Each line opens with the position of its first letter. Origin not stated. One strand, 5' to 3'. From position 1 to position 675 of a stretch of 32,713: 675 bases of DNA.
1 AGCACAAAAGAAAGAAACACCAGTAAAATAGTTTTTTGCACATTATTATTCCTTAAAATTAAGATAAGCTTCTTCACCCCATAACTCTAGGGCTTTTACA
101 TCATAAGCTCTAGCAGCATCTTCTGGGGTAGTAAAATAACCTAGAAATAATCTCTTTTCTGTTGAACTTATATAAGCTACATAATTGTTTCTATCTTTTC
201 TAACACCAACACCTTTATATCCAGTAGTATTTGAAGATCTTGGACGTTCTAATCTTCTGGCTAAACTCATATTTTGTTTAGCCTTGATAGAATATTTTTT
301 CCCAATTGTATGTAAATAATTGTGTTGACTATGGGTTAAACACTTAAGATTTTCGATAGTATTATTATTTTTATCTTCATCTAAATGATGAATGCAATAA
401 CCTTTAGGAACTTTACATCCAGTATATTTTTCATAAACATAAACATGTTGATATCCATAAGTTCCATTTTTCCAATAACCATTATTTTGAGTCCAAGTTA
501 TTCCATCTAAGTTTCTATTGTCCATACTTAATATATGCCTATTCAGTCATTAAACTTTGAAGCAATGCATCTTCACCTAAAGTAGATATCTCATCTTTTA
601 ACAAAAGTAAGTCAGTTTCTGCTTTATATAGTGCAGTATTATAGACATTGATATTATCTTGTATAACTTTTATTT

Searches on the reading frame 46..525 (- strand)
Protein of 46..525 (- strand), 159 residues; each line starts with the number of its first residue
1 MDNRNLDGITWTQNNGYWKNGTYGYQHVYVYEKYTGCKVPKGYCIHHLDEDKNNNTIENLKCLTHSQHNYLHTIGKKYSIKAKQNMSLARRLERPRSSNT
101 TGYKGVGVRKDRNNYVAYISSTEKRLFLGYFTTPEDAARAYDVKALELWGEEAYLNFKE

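Call 26: find_encoding_contigs(protein=window:46-525:-, flank=10000, max_places=3)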
Protein window:46-525:- (159 aa): 6 contigs read that carry it; 3 places shown.
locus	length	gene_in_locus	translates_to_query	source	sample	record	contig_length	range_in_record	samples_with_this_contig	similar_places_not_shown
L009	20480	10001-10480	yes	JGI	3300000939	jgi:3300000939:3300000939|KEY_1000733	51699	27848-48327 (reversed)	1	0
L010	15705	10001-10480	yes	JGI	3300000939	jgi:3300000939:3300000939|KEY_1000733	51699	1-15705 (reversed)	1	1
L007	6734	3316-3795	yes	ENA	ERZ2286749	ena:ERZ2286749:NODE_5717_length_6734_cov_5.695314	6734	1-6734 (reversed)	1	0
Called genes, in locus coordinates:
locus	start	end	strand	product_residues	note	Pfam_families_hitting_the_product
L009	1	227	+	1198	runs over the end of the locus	?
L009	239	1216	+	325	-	PF13884:Peptidase_S74 (weak)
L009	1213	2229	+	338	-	-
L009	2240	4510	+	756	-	-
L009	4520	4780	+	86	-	-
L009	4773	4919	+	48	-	-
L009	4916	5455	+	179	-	-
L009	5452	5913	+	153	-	-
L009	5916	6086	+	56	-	-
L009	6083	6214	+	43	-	-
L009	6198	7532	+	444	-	-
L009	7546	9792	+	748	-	-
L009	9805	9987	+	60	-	-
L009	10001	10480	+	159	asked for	PF13392:HNH_3, PF00847:AP2 (weak)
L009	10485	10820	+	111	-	-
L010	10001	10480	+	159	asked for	PF13392:HNH_3, PF00847:AP2 (weak)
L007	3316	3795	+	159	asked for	PF13392:HNH_3, PF00847:AP2 (weak)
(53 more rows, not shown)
